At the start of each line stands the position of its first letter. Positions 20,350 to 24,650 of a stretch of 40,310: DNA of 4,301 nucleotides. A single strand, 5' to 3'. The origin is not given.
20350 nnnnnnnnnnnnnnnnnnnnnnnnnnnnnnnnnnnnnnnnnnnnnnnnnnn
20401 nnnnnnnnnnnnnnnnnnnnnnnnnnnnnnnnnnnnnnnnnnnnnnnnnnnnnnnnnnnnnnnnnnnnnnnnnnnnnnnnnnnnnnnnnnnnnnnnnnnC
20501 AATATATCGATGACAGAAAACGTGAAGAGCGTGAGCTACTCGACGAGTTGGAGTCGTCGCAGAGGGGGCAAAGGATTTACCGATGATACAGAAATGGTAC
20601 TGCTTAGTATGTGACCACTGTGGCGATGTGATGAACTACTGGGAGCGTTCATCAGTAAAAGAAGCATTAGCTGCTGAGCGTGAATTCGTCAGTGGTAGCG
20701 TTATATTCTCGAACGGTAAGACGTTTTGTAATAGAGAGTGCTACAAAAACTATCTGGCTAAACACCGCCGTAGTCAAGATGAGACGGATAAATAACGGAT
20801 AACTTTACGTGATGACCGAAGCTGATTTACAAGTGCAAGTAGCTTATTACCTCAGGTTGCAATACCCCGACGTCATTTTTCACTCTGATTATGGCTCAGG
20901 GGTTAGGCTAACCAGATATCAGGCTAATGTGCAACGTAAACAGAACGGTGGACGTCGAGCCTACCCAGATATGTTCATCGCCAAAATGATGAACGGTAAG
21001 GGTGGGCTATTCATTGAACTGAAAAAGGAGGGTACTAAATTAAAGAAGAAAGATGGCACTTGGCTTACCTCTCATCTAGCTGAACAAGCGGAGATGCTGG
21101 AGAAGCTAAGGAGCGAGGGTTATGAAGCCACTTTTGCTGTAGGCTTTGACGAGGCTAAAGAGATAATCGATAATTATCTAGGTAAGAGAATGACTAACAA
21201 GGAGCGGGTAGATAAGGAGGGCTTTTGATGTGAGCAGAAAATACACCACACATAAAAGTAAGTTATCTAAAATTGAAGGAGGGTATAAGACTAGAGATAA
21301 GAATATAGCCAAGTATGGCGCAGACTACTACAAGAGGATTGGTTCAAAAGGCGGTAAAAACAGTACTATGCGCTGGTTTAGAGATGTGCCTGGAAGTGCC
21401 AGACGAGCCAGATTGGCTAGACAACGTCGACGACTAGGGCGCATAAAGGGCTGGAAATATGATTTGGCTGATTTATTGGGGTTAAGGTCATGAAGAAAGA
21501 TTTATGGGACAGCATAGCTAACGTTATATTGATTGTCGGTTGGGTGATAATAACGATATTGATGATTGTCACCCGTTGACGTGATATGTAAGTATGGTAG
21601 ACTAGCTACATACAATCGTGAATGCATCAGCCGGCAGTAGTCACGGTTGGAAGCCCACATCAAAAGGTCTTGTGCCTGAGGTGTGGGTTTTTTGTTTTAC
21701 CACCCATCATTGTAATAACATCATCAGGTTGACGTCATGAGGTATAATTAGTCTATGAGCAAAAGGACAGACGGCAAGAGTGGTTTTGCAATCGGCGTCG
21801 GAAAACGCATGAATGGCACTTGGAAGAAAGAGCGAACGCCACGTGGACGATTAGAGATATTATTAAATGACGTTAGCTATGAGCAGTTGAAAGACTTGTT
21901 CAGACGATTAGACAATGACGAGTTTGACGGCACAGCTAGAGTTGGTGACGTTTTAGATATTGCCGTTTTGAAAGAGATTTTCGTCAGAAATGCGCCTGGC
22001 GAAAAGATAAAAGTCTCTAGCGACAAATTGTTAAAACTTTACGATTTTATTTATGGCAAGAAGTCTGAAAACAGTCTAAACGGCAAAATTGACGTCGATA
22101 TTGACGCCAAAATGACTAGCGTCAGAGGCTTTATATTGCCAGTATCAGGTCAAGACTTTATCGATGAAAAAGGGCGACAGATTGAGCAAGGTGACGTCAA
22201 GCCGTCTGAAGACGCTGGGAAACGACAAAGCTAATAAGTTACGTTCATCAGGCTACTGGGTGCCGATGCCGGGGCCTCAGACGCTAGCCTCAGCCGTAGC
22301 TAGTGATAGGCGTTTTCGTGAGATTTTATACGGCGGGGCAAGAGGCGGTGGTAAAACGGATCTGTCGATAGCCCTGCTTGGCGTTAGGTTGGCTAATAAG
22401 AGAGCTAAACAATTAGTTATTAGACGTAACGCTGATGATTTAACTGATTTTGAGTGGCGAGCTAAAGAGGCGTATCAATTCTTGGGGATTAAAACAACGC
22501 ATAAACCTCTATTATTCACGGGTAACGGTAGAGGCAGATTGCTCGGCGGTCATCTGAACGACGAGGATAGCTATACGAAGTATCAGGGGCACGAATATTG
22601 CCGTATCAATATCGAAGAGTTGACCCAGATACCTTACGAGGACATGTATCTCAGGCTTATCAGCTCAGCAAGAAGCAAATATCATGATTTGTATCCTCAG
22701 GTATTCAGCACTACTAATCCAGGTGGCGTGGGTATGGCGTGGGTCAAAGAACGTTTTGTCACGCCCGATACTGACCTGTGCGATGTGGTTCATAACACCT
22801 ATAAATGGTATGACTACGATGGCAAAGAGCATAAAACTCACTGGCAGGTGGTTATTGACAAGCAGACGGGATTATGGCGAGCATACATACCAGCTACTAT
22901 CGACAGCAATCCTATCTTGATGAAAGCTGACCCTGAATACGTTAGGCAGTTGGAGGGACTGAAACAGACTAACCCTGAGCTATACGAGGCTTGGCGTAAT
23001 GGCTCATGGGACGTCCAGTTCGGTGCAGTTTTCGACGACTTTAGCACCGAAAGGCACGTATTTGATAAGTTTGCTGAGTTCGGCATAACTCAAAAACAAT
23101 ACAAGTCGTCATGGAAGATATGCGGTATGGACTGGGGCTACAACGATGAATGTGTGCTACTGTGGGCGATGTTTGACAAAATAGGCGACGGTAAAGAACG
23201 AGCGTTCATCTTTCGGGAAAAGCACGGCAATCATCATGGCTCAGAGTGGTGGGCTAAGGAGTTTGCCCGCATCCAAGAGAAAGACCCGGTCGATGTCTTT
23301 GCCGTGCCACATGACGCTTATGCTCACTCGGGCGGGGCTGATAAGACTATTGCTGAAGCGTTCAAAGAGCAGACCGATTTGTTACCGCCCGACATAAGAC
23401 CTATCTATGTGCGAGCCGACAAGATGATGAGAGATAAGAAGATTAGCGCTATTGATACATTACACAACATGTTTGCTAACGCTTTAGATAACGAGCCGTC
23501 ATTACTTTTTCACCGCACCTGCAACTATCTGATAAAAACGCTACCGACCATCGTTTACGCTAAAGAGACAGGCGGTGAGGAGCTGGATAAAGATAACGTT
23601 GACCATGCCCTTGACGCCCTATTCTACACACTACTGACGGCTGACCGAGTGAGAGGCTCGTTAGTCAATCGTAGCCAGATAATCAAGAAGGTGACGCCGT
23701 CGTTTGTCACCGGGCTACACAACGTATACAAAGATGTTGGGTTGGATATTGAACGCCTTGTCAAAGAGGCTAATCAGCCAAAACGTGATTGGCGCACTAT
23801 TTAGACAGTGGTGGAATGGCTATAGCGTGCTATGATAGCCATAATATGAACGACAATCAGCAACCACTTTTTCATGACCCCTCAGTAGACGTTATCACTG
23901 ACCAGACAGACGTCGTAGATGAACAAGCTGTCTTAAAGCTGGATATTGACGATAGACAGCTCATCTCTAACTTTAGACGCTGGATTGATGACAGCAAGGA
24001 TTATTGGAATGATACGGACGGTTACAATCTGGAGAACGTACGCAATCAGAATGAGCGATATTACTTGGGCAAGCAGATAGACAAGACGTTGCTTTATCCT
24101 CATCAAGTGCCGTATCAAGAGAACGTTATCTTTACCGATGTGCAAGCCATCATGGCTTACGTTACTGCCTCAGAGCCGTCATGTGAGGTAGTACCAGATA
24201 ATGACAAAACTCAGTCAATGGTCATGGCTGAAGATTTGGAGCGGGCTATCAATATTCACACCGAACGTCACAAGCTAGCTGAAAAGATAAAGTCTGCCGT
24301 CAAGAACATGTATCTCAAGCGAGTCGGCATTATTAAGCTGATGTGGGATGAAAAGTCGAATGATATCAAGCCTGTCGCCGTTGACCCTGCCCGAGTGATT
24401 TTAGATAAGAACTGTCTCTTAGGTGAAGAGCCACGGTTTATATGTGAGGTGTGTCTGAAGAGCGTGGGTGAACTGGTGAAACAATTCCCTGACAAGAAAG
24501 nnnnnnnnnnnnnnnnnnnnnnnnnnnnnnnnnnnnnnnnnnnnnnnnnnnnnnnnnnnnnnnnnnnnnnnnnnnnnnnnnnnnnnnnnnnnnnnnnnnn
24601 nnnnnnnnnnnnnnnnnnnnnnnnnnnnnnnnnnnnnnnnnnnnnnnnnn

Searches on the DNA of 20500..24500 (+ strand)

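Call 9: search_dna_similar(query=window:20500-24500:+, collection=phages, mode=distant, max_rows=30)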
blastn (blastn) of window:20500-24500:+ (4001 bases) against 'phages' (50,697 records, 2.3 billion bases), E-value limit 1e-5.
Records with a match: 1; places in all: 1; records where one place covers at least 80% of the query: 0.
Best place of each record, by identity: 60-80% 1.
By first word of the organism name: TM7 1.
By host as written in the record: candidate division TM7 DolZOral124_TM7_55_12 1.
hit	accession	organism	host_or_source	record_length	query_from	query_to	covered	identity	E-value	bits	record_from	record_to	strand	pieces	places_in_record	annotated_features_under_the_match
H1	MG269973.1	TM7 phage DolZOral124_53_65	candidate division TM7 ...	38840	1752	3996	43%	66.6%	2e-93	436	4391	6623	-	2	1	terminase large subunit | hypothetical protein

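Call 64: search_dna_similar(query=window:21698-21760:+, collection=phages, mode=distant, max_evalue=1, max_rows=10)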
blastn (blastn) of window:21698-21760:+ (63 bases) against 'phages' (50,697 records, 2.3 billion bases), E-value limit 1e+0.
Records with a match: 2; places in all: 2; records where one place covers at least 80% of the query: 0.
Best place of each record, by identity: >=99% 2.
By first word of the organism name: Shigella 2.
By host as written in the record: Shigella flexneri; Escherichia coli B 2.
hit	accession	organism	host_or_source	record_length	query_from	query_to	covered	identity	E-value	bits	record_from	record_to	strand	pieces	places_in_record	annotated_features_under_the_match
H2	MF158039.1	Shigella phage Sf12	Shigella flexneri; Escherichia coli B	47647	16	35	32%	100.0%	5e-1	37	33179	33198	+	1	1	hypothetical protein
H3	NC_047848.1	Shigella phage Sf12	Shigella flexneri; Escherichia coli B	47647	16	35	32%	100.0%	5e-1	37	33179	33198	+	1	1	virion structural protein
